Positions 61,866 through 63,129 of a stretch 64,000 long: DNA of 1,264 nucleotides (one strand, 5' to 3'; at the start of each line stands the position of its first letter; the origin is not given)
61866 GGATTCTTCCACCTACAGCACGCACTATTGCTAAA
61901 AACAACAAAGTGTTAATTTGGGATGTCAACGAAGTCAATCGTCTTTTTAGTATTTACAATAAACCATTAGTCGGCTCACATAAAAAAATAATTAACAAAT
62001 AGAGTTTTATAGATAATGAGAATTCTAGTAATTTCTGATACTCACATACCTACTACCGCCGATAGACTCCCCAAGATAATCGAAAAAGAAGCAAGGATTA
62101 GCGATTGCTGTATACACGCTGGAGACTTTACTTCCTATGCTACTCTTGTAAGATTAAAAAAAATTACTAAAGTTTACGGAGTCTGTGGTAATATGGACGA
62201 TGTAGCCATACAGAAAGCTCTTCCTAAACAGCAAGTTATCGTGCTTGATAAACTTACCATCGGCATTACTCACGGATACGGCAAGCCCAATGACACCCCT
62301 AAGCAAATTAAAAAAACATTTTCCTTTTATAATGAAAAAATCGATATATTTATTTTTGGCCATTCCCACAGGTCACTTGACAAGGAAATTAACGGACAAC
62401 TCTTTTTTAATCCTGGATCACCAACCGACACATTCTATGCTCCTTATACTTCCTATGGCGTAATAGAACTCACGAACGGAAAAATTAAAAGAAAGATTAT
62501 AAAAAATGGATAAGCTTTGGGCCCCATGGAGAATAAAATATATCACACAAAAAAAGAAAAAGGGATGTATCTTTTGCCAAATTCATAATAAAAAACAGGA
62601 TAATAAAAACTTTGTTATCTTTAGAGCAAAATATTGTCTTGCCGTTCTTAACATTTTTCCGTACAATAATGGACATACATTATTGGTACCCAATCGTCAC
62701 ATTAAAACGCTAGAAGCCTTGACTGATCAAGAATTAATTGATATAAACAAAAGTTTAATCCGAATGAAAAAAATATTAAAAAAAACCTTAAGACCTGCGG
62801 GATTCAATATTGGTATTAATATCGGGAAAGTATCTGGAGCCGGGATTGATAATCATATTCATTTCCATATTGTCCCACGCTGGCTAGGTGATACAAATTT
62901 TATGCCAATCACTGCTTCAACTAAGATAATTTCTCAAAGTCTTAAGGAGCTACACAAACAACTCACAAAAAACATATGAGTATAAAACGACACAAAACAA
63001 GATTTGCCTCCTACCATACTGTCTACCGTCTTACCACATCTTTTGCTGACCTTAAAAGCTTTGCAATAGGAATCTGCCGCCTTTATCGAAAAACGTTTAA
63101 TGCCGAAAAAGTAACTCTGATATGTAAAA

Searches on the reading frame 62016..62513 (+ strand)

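Call 71: search_protein_families(library=pfam, proteins=[window:62016-62513:+], max_evalue=0.00001)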
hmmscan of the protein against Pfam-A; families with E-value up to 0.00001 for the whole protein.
window:62016-62513:+ (165 aa): 2 families
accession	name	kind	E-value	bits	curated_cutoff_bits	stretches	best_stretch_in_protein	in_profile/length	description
PF12850.12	Metallophos_2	-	4.9e-30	105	27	1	1-154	1-153/154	Calcineurin-like phosphoesterase superfamily domain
PF00149.33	Metallophos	-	1.6e-07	32.4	21.5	0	1-62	1-75/191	Calcineurin-like phosphoesterase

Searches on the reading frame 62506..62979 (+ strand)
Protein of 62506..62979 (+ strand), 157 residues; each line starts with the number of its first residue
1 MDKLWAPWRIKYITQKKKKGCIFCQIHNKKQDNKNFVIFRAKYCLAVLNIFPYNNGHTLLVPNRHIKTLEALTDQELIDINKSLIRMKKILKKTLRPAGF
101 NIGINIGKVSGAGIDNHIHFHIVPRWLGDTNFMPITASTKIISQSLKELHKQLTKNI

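Call 71: search_protein_families(library=pfam, proteins=[window:62506-62979:+], max_evalue=0.00001)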
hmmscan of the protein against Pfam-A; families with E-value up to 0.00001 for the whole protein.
window:62506-62979:+ (157 aa): 2 families
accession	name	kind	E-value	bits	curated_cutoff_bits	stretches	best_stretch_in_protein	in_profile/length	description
PF01230.28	HIT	-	1.8e-18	67.4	21.5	1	32-125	3-95/98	HIT domain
PF11969.13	DcpS_C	-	3.2e-09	37.7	24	1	21-123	2-100/114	Scavenger mRNA decapping enzyme C-term binding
